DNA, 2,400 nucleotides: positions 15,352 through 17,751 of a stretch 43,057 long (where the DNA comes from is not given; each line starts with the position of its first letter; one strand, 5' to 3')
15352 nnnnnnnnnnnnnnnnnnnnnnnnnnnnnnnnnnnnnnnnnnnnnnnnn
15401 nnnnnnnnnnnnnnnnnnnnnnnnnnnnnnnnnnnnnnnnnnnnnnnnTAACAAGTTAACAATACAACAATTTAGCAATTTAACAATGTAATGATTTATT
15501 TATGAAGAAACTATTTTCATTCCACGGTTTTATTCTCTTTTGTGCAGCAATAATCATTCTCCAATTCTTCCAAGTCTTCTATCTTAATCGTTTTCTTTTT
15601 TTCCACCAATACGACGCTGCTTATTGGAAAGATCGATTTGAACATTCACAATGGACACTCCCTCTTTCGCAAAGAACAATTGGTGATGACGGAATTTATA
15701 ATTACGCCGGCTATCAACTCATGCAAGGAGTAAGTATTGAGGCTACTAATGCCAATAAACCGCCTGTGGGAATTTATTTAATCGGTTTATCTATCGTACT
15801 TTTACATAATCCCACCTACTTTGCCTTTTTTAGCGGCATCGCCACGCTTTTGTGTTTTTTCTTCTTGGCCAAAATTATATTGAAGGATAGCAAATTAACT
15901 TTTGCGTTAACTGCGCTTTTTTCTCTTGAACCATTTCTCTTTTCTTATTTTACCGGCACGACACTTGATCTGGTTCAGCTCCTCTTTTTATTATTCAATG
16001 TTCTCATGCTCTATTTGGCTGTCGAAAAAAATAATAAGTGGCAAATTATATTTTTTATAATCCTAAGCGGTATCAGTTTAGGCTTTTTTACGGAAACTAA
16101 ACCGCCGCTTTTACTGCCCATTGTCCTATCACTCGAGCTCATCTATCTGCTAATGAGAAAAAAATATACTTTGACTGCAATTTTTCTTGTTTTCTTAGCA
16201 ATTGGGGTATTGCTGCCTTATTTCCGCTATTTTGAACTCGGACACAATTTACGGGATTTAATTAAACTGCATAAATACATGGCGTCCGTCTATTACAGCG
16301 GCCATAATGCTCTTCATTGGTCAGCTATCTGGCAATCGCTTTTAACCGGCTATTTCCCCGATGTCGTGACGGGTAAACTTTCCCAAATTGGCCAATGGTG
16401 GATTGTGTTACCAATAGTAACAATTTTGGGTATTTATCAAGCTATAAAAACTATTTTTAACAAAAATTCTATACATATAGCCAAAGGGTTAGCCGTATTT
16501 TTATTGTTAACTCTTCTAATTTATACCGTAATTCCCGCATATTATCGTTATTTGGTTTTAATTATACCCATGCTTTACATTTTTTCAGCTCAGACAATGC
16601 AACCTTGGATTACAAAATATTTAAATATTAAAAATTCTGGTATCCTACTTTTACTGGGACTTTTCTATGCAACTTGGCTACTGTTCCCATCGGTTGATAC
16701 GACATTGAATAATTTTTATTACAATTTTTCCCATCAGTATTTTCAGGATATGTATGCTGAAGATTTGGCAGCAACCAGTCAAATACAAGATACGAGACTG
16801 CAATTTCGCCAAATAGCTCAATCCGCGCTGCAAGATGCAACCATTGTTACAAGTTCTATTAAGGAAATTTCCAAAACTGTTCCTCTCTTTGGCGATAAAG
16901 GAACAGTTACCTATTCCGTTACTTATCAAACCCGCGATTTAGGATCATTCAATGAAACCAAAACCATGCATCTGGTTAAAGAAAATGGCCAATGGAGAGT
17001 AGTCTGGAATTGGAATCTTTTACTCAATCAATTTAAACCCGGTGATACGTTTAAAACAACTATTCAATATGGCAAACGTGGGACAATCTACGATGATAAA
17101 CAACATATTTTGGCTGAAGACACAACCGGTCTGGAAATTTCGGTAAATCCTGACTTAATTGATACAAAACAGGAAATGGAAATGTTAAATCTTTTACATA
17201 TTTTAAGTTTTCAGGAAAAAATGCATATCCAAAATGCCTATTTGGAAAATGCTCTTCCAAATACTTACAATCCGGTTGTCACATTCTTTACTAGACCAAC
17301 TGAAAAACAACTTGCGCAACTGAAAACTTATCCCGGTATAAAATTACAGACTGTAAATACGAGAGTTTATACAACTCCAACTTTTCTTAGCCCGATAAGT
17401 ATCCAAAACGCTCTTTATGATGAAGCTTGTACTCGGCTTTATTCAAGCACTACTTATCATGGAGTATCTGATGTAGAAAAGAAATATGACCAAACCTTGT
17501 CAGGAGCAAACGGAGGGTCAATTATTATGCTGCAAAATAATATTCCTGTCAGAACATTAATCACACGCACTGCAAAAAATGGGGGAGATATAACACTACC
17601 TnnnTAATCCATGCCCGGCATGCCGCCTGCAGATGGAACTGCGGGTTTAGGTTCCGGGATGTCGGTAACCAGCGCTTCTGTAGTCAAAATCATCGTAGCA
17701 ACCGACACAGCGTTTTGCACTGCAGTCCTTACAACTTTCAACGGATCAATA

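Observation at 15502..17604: GT-C membrane glycosyltransferase fused to a PBP pedestal (NTF2-like plus dimerisation domains) with no transpeptidase, adjacent to murJ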

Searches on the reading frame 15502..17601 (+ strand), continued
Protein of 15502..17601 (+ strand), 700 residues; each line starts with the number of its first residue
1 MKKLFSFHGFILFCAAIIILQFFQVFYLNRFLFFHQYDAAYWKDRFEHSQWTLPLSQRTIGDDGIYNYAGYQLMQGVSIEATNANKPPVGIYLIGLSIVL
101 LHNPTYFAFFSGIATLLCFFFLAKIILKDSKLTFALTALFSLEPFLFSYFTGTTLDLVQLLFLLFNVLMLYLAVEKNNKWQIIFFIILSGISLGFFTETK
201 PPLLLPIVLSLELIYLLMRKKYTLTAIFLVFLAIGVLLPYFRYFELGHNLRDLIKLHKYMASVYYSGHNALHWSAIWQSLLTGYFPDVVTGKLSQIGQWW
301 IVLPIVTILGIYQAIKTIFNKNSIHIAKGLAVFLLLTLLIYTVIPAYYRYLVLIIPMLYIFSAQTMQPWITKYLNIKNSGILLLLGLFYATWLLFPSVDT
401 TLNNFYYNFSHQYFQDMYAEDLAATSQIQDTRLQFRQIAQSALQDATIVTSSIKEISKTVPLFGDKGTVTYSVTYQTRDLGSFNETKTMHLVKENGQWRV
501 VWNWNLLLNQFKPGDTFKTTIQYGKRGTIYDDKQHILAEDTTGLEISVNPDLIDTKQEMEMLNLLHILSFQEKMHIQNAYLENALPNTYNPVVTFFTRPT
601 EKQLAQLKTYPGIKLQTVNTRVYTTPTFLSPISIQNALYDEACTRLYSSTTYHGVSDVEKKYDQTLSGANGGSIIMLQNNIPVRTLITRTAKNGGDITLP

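Call 64: search_protein_families(library=ncbifam, proteins=[L012:15445-16377:+, L012:16377-17084:+, L012:4755-5675:+, L012:5668-6588:+, L012:6592-7356:+, L012:2601-3299:+, L012:12065-13156:+, L012:13156-15438:+, L003:8169-9230:-], max_evalue=0.00001)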
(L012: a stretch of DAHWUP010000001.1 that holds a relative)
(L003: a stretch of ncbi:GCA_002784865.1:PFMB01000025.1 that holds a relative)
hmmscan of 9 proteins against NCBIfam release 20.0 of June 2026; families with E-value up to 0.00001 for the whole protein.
L012:15445-16377:+ (311 aa): 17 families
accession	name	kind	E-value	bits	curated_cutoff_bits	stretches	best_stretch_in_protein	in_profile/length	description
NF041875.1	EPS_EpsD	equivalog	1.7e-22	80.2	370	1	3-220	1-213/325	exopolysaccharide biosynthesis glycosyltransferase EpsD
TIGR03965.1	mycofact_glyco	equivalog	6.6e-22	78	280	1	2-119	75-188/467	mycofactocin biosynthesis glycosyltransferase MftF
TIGR03937.1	PgaC_IcaA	equivalog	3.3e-21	75.7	422.3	1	3-210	47-247/407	poly-beta-1,6-N-acetyl-D-glucosamine synthase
TIGR04283.1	glyco_like_mftF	equivalog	1.2e-14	54.5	182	1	3-142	1-128/221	TIGR04283 family arsenosugar biosynthesis glycosyltransferase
NF047588.1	GlcsyltransPgfSStrep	equivalog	5.3e-13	48.9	500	1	1-129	1-127/308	glycosyltransferase PgfS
NF007482.0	PRK10073.1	equivalog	9.5e-13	47.8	423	1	2-114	7-114/334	glycosyltransferase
NF007986.1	PRK10714.1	equivalog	2e-10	40.2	529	1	3-125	8-129/316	undecaprenyl-phosphate 4-deoxy-4-formamido-L-arabinose transferase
NF038302.1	EPS_HpsE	equivalog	6.6e-10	38.5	300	1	1-105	1-106/307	hormogonium polysaccharide biosynthesis glycosyltransferase HpsE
NF038299.1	EPS_HpsN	equivalog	8.3e-10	38.1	425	1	3-114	3-110/317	hormogonium polysaccharide biosynthesis glycosyltransferase HpsN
NF050050.1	ProtGlycPglI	equivalog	2.1e-09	37.2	500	1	3-113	4-111/306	GalNAc(5)-diNAcBac-PP-undecaprenol beta-1,3-glucosyltransferase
TIGR03111.1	glyc2_xrt_Gpos1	hypoth_equivalog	2.4e-09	36.5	363.95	1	3-171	51-226/439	TIGR03111 family XrtG-associated glycosyltransferase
NF041394.1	GtaseAglG_Halo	equivalog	1.2e-08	34.6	440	1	1-120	1-117/304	glucosyl-dolichyl phosphate glucuronosyltransferase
TIGR04009.1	wcaE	equivalog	5.5e-08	32.4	369.2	1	22-99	21-97/248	colanic acid biosynthesis glycosyltransferase WcaE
NF047683.1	TeichurnBiosyTuaG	equivalog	8.7e-07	28.8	400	1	3-110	8-111/252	teichuronic acid biosynthesis protein TuaG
TIGR04242.1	nodulat_NodC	equivalog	1.4e-06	27.6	550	1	4-118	51-164/395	chitooligosaccharide synthase NodC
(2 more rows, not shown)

L012:16377-17084:+ (236 aa): 27 families (the best 25 are shown)
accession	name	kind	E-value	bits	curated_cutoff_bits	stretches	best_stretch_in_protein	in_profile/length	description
TIGR04182.1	glyco_TIGR04182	equivalog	3.8e-39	134.8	325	1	3-232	2-217/293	S-layer glycoprotein N-glycosyltransferase AglJ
NF047588.1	GlcsyltransPgfSStrep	equivalog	8e-22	77.8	500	1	1-174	1-167/308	glycosyltransferase PgfS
TIGR03937.1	PgaC_IcaA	equivalog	6.6e-21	74.7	422.3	1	2-108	46-152/407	poly-beta-1,6-N-acetyl-D-glucosamine synthase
NF041875.1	EPS_EpsD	equivalog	2.2e-20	73.3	370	1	3-117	1-115/325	exopolysaccharide biosynthesis glycosyltransferase EpsD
NF058614.1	PPMAGASynPpgS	equivalog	1.9e-19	70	370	1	5-214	4-205/226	polyprenyl-phospho-N-acetylgalactosaminyl synthase PpgS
NF007482.0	PRK10073.1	equivalog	9.9e-19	67.5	423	1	2-112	7-116/334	glycosyltransferase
NF041391.1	DPhHxTase_Halo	equivalog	1.2e-17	63.7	375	1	9-219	3-195/213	dolichyl-phosphate hexose transferase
TIGR04283.1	glyco_like_mftF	equivalog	2.3e-16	60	182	1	3-114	1-104/221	TIGR04283 family arsenosugar biosynthesis glycosyltransferase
NF010496.0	PRK13915.1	equivalog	2.5e-15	56.4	262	1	2-110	32-146/307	glucosyl-3-phosphoglycerate synthase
NF007986.1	PRK10714.1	equivalog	4.1e-15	55.6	529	1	2-122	7-130/316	undecaprenyl-phosphate 4-deoxy-4-formamido-L-arabinose transferase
TIGR03965.1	mycofact_glyco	equivalog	1.4e-14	53.9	280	1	3-114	76-187/467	mycofactocin biosynthesis glycosyltransferase MftF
NF047683.1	TeichurnBiosyTuaG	equivalog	5.5e-13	49.1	400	1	3-100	8-105/252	teichuronic acid biosynthesis protein TuaG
TIGR03111.1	glyc2_xrt_Gpos1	hypoth_equivalog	8.2e-13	47.9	363.95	1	3-134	51-185/439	TIGR03111 family XrtG-associated glycosyltransferase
NF038302.1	EPS_HpsE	equivalog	3.2e-11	42.7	300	1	1-100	1-105/307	hormogonium polysaccharide biosynthesis glycosyltransferase HpsE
NF050050.1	ProtGlycPglI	equivalog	6.5e-10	38.9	500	1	2-128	3-130/306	GalNAc(5)-diNAcBac-PP-undecaprenol beta-1,3-glucosyltransferase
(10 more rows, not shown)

L012:4755-5675:+ (307 aa): 4 families
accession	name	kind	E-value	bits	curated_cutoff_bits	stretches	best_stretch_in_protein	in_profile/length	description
TIGR04283.1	glyco_like_mftF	equivalog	1.9e-13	50.5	182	1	3-103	1-101/221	TIGR04283 family arsenosugar biosynthesis glycosyltransferase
NF007482.0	PRK10073.1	equivalog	7.8e-11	41.5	423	1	2-98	7-110/334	glycosyltransferase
TIGR04195.1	S_glycosyl_SunS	equivalog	8.5e-11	41.3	350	1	3-98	59-155/421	SunS family peptide S-glycosyltransferase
NF010496.0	PRK13915.1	equivalog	2.3e-06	26.9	262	1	2-83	32-126/307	glucosyl-3-phosphoglycerate synthase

L012:5668-6588:+ (307 aa): 8 families
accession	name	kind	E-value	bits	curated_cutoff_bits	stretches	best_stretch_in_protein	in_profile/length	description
TIGR01556.1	rhamnosyltran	subfamily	2.8e-23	82.5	200.55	1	35-261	18-234/281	rhamnosyltransferase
TIGR03965.1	mycofact_glyco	equivalog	1.5e-13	50.4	280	1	22-131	89-195/467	mycofactocin biosynthesis glycosyltransferase MftF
NF038299.1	EPS_HpsN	equivalog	3.4e-13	49.3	425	1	26-245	17-228/317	hormogonium polysaccharide biosynthesis glycosyltransferase HpsN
NF041875.1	EPS_EpsD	equivalog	1.1e-12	48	370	0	26-118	18-108/325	exopolysaccharide biosynthesis glycosyltransferase EpsD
NF050113.1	gal_furan_GlfT1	equivalog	1.2e-11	44.5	330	1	27-127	16-117/290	galactofuranosyltransferase GlfT1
TIGR03937.1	PgaC_IcaA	equivalog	1.5e-10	40.6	422.3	0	185-238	200-251/407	poly-beta-1,6-N-acetyl-D-glucosamine synthase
TIGR04283.1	glyco_like_mftF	equivalog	8.3e-07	28.8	182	0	189-227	140-175/221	TIGR04283 family arsenosugar biosynthesis glycosyltransferase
NF041394.1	GtaseAglG_Halo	equivalog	1.7e-06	27.6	440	0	23-120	19-113/304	glucosyl-dolichyl phosphate glucuronosyltransferase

L012:6592-7356:+ (255 aa): 3 families
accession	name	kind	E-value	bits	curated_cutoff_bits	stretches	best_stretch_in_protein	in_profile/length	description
TIGR04195.1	S_glycosyl_SunS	equivalog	7.2e-10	38.3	350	1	3-146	58-202/421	SunS family peptide S-glycosyltransferase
TIGR04283.1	glyco_like_mftF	equivalog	3.6e-09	36.6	182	1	10-115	7-118/221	TIGR04283 family arsenosugar biosynthesis glycosyltransferase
NF007482.0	PRK10073.1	equivalog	2.4e-07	30.1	423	1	28-96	36-109/334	glycosyltransferase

L012:2601-3299:+ (233 aa): 18 families
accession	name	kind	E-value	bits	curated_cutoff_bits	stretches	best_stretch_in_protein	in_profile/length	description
TIGR04182.1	glyco_TIGR04182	equivalog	6.3e-21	75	325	1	7-210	2-199/293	S-layer glycoprotein N-glycosyltransferase AglJ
NF007986.1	PRK10714.1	equivalog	2.3e-20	72.9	529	1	2-217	3-216/316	undecaprenyl-phosphate 4-deoxy-4-formamido-L-arabinose transferase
NF047588.1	GlcsyltransPgfSStrep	equivalog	3.2e-18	66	500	1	7-173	3-171/308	glycosyltransferase PgfS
TIGR03937.1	PgaC_IcaA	equivalog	1.1e-17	64.1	422.3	1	3-107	43-144/407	poly-beta-1,6-N-acetyl-D-glucosamine synthase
NF058614.1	PPMAGASynPpgS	equivalog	1.4e-14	54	370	1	9-200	4-195/226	polyprenyl-phospho-N-acetylgalactosaminyl synthase PpgS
NF041391.1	DPhHxTase_Halo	equivalog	3e-14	52.5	375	1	14-204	4-186/213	dolichyl-phosphate hexose transferase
NF007482.0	PRK10073.1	equivalog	2.4e-13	49.8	423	1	1-102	2-99/334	glycosyltransferase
NF047683.1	TeichurnBiosyTuaG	equivalog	6.8e-13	48.8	400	1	5-111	6-109/252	teichuronic acid biosynthesis protein TuaG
NF041875.1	EPS_EpsD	equivalog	2.6e-09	36.9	370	1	12-111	6-102/325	exopolysaccharide biosynthesis glycosyltransferase EpsD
TIGR03965.1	mycofact_glyco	equivalog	2.6e-09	36.5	280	1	4-98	73-164/467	mycofactocin biosynthesis glycosyltransferase MftF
NF053739.1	GlytfEpsEBac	equivalog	6.5e-09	35.2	450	1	21-118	13-115/265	glycosyltransferase EpsE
TIGR04283.1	glyco_like_mftF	equivalog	7.1e-09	35.6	182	1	7-113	1-97/221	TIGR04283 family arsenosugar biosynthesis glycosyltransferase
NF038302.1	EPS_HpsE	equivalog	6.7e-08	31.9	300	1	6-99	2-97/307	hormogonium polysaccharide biosynthesis glycosyltransferase HpsE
NF010496.0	PRK13915.1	equivalog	7.8e-08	31.7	262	1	6-98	32-126/307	glucosyl-3-phosphoglycerate synthase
NF050050.1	ProtGlycPglI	equivalog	1.5e-07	31.1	500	1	24-115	17-110/306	GalNAc(5)-diNAcBac-PP-undecaprenol beta-1,3-glucosyltransferase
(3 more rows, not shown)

L012:12065-13156:+ (364 aa): 3 families
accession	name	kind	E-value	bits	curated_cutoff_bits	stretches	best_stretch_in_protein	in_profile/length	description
TIGR03999.1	thiol_BshA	equivalog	1.1e-09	37.8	273.7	1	273-352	278-360/375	N-acetyl-alpha-D-glucosaminyl L-malate synthase BshA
TIGR03449.1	mycothiol_MshA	equivalog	4.6e-06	25.8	462.5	0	270-357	306-395/406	D-inositol-3-phosphate glycosyltransferase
NF049988.1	MGlcDAGSynMgs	equivalog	4.7e-06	26.2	400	1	277-361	299-383/398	alpha-monoglucosyldiacylglycerol synthase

L012:13156-15438:+ (761 aa): 0 families

L003:8169-9230:- (353 aa): 17 families
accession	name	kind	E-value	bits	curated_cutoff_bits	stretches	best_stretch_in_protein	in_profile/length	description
NF007986.1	PRK10714.1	equivalog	8.1e-47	159.8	529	1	33-330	7-294/316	undecaprenyl-phosphate 4-deoxy-4-formamido-L-arabinose transferase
NF047588.1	GlcsyltransPgfSStrep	equivalog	8.1e-39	133.6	500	1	34-333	3-291/308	glycosyltransferase PgfS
TIGR04182.1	glyco_TIGR04182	equivalog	7.6e-25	87.9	325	1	34-338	2-291/293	S-layer glycoprotein N-glycosyltransferase AglJ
TIGR03937.1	PgaC_IcaA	equivalog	1.2e-15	57.4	422.3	1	31-133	44-136/407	poly-beta-1,6-N-acetyl-D-glucosamine synthase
NF010496.0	PRK13915.1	equivalog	2.9e-15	56.1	262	1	19-144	19-139/307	glucosyl-3-phosphoglycerate synthase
NF007482.0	PRK10073.1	equivalog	1.6e-12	47.1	423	1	31-145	5-108/334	glycosyltransferase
NF041875.1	EPS_EpsD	equivalog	1.7e-12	47.4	370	1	34-154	1-111/325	exopolysaccharide biosynthesis glycosyltransferase EpsD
TIGR04283.1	glyco_like_mftF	equivalog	3.3e-12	46.5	182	1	34-145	1-95/221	TIGR04283 family arsenosugar biosynthesis glycosyltransferase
NF047683.1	TeichurnBiosyTuaG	equivalog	2.7e-10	40.3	400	1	32-148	6-112/252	teichuronic acid biosynthesis protein TuaG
NF058614.1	PPMAGASynPpgS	equivalog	6.9e-10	38.7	370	1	36-231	4-194/226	polyprenyl-phospho-N-acetylgalactosaminyl synthase PpgS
NF041391.1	DPhHxTase_Halo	equivalog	7e-09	35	375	1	41-207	4-155/213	dolichyl-phosphate hexose transferase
NF045692.1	OglycostaseCruG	equivalog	1.6e-08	33.9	600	1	32-155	41-161/386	2'-O-glycosyltransferase CruG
TIGR03469.1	HpnB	hypoth_equivalog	2.3e-08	33.5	379.25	1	33-155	45-169/386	hopene-associated glycosyltransferase HpnB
TIGR03965.1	mycofact_glyco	equivalog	4.2e-08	32.5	280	1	32-148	74-180/467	mycofactocin biosynthesis glycosyltransferase MftF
NF050050.1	ProtGlycPglI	equivalog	2.1e-07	30.6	500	1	33-166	3-127/306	GalNAc(5)-diNAcBac-PP-undecaprenol beta-1,3-glucosyltransferase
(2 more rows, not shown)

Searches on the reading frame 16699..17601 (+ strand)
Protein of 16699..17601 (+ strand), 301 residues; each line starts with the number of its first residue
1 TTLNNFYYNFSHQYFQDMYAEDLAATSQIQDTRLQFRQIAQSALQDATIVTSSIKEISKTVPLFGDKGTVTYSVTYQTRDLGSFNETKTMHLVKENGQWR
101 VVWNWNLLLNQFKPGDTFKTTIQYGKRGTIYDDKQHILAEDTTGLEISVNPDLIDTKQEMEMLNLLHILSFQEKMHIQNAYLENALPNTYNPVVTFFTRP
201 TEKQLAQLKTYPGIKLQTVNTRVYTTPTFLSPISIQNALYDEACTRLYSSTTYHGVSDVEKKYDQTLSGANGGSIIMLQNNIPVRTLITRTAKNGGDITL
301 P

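Call 53: search_protein_representatives(protein=window:16699-17601:+)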
Query: 301 residues. Proteins with E-value up to 0.001 (for the whole library): 316; up to 1e-10: 109; up to 1e-30: 71. The best 150 are listed.
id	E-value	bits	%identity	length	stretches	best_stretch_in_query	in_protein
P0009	8.1e-88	310.7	49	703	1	2-301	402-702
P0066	5.1e-73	262.1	44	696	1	3-299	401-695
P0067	1.1e-72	261.1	45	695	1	3-301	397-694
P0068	2.1e-72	260.1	44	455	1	2-299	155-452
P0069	8.9e-72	258.0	46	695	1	3-300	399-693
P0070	6.1e-70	252.0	44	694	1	2-299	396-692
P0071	8.3e-70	251.6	42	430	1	3-298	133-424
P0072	1.7e-68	247.3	42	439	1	3-300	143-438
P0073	2.6e-68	246.7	45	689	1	1-299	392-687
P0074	1.9e-67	243.8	42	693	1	3-300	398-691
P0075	2.2e-67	243.6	44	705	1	1-298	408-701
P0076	1.3e-66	241.1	43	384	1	3-299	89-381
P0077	3.5e-65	236.4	40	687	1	4-290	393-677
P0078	4.9e-65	235.9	40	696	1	2-282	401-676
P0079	6.3e-65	235.6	45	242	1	62-301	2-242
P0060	2.8e-20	89.1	31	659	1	3-192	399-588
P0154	1.9e-13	66.6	28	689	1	36-289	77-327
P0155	8.2e-13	64.6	28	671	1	89-300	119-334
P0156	2.5e-12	63.0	24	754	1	4-286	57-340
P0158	8.0e-12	61.3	26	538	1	10-300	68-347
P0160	1.9e-11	60.1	29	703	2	2-160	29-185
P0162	6.0e-11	58.5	29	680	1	52-300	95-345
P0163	6.1e-11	58.4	25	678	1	9-300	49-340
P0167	2.0e-10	56.7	27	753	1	7-299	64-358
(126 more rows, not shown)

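Call 54: list_cluster_members(proteins=[P0154, P0155, P0156, P0158, P0160, P0162, P0163, P0167, P0014, P0060])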
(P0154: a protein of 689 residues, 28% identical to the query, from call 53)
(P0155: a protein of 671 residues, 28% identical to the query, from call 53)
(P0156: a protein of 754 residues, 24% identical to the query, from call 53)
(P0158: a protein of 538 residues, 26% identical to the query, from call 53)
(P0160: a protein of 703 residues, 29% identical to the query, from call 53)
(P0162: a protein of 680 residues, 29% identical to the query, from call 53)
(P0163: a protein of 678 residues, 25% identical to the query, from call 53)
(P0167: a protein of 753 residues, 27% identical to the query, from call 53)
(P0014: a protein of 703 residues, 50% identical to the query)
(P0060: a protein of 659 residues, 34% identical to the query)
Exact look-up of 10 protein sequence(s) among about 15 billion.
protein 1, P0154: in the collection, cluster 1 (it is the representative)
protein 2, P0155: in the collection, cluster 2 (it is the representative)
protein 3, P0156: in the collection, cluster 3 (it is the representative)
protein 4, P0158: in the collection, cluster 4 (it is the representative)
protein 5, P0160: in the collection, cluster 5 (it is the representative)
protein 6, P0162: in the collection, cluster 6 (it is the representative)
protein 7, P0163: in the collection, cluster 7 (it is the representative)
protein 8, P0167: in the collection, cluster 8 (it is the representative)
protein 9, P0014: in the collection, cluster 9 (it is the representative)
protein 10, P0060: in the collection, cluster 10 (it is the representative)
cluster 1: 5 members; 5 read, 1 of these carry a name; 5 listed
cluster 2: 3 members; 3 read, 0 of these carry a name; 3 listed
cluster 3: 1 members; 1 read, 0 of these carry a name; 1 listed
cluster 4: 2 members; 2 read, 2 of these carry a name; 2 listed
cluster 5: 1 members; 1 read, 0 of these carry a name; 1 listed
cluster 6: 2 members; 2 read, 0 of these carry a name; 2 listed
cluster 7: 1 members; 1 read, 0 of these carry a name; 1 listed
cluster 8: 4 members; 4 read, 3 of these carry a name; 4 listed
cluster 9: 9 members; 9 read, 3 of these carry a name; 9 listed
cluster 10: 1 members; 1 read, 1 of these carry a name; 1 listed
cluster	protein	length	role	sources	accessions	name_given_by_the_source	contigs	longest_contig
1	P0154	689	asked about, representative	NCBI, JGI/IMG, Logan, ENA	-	-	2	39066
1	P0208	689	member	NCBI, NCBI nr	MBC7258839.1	MAG: penicillin-binding protein 2 [Chloroflexi bacterium] | penicillin-binding protein 2 [Chloroflexota bacterium]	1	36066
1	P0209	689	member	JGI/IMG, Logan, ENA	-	-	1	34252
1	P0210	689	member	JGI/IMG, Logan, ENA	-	-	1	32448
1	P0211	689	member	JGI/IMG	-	-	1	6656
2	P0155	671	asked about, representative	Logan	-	-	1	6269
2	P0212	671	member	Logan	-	-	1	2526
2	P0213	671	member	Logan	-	-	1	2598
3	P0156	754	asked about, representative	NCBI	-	-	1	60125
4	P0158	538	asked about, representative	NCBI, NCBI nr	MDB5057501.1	MAG: penicillin-binding protein 2, partial [Chloroflexi bacterium] | penicillin-binding protein 2 [Chloroflexota bacterium]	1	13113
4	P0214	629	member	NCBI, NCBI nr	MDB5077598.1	MAG: penicillin-binding protein 2, partial [Chloroflexi bacterium] | penicillin-binding protein 2 [Chloroflexota bacterium]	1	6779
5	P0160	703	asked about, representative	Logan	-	-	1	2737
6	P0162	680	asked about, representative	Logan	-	-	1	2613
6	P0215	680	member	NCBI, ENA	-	-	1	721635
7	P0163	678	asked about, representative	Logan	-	-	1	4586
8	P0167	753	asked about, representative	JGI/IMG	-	penicillin-binding protein 2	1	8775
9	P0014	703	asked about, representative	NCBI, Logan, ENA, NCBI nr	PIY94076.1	MAG: hypothetical protein COY68_03590 [Candidatus Levybacteria bacterium ...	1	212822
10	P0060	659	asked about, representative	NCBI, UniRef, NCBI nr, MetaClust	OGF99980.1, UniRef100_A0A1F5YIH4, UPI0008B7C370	hypothetical protein A2Y99_01500 [Candidatus Gottesmanbacteria bacterium RBG_13_37_7] | Glycosyltransferase RgtA/B/C/D-like domain-containing protein n=1 Tax=Candidatus ... | MAG: hypothetical protein A2Y99_01500 [Candidatus Gottesmanbacteria bacterium RBG_13_37_7]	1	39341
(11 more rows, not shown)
